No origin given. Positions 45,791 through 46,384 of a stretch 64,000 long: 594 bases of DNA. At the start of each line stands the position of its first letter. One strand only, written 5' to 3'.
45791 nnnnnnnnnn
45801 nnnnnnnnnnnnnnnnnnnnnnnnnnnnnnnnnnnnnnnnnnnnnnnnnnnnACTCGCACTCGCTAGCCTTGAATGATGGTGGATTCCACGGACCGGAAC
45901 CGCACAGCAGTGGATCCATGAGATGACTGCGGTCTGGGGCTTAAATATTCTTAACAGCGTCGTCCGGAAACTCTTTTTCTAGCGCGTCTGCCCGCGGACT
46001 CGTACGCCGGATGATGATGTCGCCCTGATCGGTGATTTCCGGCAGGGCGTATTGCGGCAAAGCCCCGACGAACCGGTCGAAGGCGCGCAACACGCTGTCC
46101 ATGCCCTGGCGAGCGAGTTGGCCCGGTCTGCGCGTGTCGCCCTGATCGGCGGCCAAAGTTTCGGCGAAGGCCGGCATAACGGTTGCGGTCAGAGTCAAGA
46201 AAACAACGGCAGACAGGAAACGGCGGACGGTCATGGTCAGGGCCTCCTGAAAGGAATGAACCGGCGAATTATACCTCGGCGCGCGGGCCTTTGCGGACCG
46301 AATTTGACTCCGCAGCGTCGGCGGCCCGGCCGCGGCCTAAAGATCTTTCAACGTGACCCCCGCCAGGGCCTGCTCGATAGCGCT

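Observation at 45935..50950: AT-rich foreign island bracketed by diverged ~600-bp direct repeats duplicating a small secreted-protein gene and the 3' end of a yihY/BrkB-family gene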

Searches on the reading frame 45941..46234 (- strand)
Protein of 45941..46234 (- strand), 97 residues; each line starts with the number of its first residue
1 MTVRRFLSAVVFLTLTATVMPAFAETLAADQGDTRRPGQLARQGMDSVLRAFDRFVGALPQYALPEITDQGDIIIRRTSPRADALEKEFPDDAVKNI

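Call 7: search_protein_families(library=pfam, proteins=[window:45941-46234:-], max_evalue=0.01)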
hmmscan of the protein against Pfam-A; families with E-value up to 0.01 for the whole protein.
window:45941-46234:- (97 aa): 0 families

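Call 15: search_protein_families(library=phrogs, proteins=[window:45941-46234:-], max_evalue=0.01)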
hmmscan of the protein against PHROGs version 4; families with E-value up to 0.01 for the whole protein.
window:45941-46234:- (97 aa): 0 families

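Call 23: find_homologous_proteins(query=window:45941-46234:-, max_evalue=0.001)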
Query window:45941-46234:- (97 aa): 14 proteins with E <= 0.001 among 21 candidates.
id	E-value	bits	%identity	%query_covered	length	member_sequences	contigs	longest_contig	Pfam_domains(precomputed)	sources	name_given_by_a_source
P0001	3.9e-55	201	100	100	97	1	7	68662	-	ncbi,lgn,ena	-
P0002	1.7e-32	129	68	100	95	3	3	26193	-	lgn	-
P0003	1.7e-32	129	67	100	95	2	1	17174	-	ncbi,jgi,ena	jgi:hypothetical protein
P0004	3.9e-27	112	64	92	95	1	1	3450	-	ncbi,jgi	jgi:hypothetical protein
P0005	1.3e-26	110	65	87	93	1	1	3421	-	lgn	-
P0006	1.5e-24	103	61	92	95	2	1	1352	-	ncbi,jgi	jgi:hypothetical protein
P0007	3.7e-24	102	59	86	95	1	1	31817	-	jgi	jgi:hypothetical protein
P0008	8.6e-24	101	59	96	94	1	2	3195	-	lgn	-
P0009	1.4e-22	97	58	87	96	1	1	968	-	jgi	jgi:hypothetical protein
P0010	3.4e-22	96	60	82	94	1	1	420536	-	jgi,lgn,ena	-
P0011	4.5e-21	92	61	82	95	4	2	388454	-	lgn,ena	-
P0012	1.9e-20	90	55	81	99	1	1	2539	-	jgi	jgi:hypothetical protein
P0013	2.0e-17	81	55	86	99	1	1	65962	-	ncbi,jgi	jgi:hypothetical protein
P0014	1.1e-4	40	35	82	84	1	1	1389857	-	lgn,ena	-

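Call 25: find_encoding_contigs(protein=P0001, flank=10000, max_places=10)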
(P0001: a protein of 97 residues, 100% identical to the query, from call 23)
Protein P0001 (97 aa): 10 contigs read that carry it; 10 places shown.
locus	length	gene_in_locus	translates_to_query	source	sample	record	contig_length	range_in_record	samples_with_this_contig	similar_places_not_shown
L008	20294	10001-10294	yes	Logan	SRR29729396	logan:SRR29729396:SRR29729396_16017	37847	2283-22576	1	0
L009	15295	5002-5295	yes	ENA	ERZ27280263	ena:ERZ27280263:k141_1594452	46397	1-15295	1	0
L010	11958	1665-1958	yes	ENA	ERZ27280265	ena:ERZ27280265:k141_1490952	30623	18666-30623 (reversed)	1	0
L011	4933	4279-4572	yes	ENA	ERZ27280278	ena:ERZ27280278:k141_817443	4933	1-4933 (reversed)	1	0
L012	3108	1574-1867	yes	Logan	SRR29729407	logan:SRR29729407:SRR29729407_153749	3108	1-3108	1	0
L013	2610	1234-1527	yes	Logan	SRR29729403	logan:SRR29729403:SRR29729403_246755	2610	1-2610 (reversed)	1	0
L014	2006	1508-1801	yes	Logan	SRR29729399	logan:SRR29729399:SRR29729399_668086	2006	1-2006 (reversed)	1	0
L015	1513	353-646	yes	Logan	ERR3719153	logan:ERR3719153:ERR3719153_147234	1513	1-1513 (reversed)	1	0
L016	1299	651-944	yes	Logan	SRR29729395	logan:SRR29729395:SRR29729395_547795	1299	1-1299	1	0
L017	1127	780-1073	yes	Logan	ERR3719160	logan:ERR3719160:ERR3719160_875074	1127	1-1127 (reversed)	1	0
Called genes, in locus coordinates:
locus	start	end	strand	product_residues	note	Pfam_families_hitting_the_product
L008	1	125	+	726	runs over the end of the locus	PF03924:CHASE, PF00512:HisKA (weak), PF02518:HATPase_c, PF00072:Response_reg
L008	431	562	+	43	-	-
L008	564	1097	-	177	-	PF07310:PAS_5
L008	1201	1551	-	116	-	PF08238:Sel1 (weak)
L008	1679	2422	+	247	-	PF00034:Cytochrom_C (weak), PF13442:Cytochrome_CBB3 (weak), PF00034:Cytochrom_C, PF13442:Cytochrome_CBB3 (weak)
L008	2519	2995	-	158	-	-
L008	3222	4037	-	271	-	PF02353:CMAS (weak), PF13489:Methyltransf_23, PF13847:Methyltransf_31, PF08241:Methyltransf_11, PF08242:Methyltransf_12, PF13649:Methyltransf_25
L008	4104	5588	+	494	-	PF03631:Virul_fac_BrkB, PF02082:Rrf2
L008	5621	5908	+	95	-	-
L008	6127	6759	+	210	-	-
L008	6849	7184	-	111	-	-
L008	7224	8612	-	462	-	PF04098:Rad52_Rad22, PF06147:DUF968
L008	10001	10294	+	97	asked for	-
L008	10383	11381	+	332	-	PF05711:TylF, PF13578:Methyltransf_24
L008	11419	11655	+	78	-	-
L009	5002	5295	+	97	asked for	-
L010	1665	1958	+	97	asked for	-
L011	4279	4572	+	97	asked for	-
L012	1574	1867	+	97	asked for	-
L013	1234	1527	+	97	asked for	-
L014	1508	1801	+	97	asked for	-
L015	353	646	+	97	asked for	-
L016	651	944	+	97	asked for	-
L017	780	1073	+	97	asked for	-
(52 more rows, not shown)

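Call 26: find_encoding_contigs(protein=P0011, flank=10000, max_places=4)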
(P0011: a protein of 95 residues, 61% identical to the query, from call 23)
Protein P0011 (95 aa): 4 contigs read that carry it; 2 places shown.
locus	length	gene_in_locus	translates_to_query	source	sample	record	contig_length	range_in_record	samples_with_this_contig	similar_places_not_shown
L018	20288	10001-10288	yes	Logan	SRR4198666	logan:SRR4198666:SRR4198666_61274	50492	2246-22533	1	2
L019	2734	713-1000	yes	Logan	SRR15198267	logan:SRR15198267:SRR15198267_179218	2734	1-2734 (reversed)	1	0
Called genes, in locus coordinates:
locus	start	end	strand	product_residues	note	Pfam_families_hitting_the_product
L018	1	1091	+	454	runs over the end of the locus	PF13581:HATPase_c_2 (faint), PF00512:HisKA, PF02518:HATPase_c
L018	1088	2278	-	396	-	PF00487:FA_desaturase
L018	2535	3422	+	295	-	PF02826:2-Hacid_dh_C (weak), PF03446:NAD_binding_2, PF03807:F420_oxidored (weak), PF14833:NAD_binding_11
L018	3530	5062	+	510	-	PF01636:APH, PF13671:AAA_33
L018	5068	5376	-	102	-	-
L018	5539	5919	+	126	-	PF03713:DUF305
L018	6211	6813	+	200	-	PF00034:Cytochrom_C (weak), PF13442:Cytochrome_CBB3 (weak)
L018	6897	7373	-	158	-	-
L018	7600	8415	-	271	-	PF02353:CMAS (weak), PF13489:Methyltransf_23, PF13847:Methyltransf_31, PF08241:Methyltransf_11, PF08242:Methyltransf_12, PF13649:Methyltransf_25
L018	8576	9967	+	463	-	PF03631:Virul_fac_BrkB, PF02082:Rrf2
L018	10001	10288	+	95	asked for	-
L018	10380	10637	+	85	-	PF05711:TylF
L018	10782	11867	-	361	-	PF13472:Lipase_GDSL_2 (faint)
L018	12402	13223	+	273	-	-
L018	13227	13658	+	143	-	-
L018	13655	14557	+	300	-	PF01073:3Beta_HSD (weak), PF01370:Epimerase, PF04321:RmlD_sub_bind, PF13460:NAD_binding_10, PF16363:GDP_Man_Dehyd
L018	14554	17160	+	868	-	-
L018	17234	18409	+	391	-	-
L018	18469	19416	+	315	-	PF13428:TPR_14 (faint), PF23914:TPR_CcmH_CycH (faint)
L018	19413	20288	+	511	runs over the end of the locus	-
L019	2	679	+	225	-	?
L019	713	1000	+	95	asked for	-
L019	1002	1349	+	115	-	PF13578:Methyltransf_24 (weak), PF05711:TylF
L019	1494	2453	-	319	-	PF13472:Lipase_GDSL_2 (faint)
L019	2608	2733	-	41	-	?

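Call 27: find_encoding_contigs(protein=P0002, flank=10000, max_places=4)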
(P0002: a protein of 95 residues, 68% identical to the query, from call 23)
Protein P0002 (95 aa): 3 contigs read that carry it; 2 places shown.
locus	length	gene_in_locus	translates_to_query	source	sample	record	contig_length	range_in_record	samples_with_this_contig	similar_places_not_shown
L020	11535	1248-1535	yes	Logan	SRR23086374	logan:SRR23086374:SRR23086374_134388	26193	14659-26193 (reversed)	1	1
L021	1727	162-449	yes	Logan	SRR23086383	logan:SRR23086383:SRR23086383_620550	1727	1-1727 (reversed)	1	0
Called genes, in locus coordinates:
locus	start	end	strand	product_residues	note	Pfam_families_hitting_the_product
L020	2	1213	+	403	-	?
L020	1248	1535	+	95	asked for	-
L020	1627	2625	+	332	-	PF05711:TylF, PF13578:Methyltransf_24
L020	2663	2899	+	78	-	-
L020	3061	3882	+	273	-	-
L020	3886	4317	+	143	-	-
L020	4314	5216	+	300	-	PF01073:3Beta_HSD, PF01370:Epimerase, PF04321:RmlD_sub_bind, PF13460:NAD_binding_10, PF16363:GDP_Man_Dehyd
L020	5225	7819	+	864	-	PF13432:TPR_16 (faint)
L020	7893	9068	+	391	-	-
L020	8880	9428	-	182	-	-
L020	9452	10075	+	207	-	PF23914:TPR_CcmH_CycH (faint), PF13428:TPR_14 (faint), PF07719:TPR_2 (faint)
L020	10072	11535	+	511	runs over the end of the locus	-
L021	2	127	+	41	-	?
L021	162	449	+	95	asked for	-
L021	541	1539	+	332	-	PF05711:TylF, PF13578:Methyltransf_24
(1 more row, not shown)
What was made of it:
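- Relatives have a single unit (calls 26, 27).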

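Call 28: find_encoding_contigs(protein=P0003, flank=10000, max_places=4)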
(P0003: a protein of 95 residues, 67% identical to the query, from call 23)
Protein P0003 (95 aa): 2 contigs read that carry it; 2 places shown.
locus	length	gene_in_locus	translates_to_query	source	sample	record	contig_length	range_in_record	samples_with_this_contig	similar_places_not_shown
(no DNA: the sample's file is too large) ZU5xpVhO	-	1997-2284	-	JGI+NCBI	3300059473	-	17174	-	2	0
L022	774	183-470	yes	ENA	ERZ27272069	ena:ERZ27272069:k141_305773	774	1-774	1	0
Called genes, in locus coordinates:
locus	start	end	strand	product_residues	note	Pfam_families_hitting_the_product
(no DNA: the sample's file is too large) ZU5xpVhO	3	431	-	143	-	?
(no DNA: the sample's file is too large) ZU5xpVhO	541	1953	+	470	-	PF03631:Virul_fac_BrkB, PF02082:Rrf2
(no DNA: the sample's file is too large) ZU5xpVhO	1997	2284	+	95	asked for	-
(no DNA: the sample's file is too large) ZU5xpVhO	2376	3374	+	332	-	PF05711:TylF, PF13578:Methyltransf_24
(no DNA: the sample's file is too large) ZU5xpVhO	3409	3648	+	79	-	-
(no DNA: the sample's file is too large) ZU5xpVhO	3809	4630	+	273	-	-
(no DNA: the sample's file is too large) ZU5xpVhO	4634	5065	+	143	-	-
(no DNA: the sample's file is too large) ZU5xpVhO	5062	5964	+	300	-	PF01073:3Beta_HSD (weak), PF01370:Epimerase, PF04321:RmlD_sub_bind, PF13460:NAD_binding_10, PF16363:GDP_Man_Dehyd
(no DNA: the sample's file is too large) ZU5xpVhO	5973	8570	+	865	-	-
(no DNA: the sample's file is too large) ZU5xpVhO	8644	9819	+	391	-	-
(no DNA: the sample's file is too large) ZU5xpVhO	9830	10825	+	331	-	PF13428:TPR_14 (faint), PF23914:TPR_CcmH_CycH (faint)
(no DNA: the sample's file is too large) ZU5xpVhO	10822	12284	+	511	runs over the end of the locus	-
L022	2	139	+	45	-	?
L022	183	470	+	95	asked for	-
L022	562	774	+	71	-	?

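Call 40: find_encoding_contigs(protein=P0013, flank=10000, max_places=6)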
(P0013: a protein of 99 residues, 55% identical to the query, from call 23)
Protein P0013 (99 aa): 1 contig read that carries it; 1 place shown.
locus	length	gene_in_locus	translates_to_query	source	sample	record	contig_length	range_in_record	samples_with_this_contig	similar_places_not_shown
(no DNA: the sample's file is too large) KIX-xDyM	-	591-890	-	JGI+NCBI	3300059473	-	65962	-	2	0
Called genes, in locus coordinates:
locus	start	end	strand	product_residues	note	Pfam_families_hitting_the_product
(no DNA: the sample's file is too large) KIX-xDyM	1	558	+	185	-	?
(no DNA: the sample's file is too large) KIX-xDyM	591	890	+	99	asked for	-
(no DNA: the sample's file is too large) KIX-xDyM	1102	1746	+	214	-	-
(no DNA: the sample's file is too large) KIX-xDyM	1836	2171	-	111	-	-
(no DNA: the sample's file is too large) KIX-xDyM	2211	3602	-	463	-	PF04098:Rad52_Rad22, PF06147:DUF968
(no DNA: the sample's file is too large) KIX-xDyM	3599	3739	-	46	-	-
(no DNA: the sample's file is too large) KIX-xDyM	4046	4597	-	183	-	-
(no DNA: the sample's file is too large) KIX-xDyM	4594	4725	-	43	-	-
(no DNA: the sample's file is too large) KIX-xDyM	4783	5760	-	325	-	PF13489:Methyltransf_23 (weak)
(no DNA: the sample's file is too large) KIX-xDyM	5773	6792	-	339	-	-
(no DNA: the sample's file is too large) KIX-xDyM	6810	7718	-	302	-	PF05575:V_cholerae_RfbT (weak), PF05050:Methyltransf_21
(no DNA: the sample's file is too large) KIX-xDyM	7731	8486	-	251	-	PF00977:His_biosynth, PF01207:Dus (faint), PF03060:NMO (weak)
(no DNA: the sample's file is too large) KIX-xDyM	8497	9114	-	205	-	PF00117:GATase, PF01174:SNO, PF07685:GATase_3, PF07722:Peptidase_C26 (weak)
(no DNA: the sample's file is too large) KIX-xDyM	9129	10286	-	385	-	-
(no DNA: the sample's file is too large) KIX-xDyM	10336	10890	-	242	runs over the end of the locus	PF13489:Methyltransf_23, PF08241:Methyltransf_11, PF13649:Methyltransf_25 (weak), PF13847:Methyltransf_31 (weak)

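Call 51: find_encoding_contigs(protein=P0004, flank=6000, max_places=4)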
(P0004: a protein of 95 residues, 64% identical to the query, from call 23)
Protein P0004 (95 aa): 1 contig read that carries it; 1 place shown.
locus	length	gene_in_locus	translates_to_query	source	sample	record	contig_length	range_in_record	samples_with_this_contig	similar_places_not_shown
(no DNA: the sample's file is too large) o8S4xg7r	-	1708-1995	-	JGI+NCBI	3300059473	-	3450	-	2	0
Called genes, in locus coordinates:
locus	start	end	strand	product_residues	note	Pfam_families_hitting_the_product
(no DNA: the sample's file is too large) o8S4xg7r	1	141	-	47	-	?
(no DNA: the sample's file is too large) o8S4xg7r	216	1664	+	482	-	PF03631:Virul_fac_BrkB, PF02082:Rrf2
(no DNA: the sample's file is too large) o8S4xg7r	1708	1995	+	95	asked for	-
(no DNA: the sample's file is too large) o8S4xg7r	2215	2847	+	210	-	-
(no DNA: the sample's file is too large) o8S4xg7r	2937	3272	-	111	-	-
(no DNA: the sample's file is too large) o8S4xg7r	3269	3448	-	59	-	?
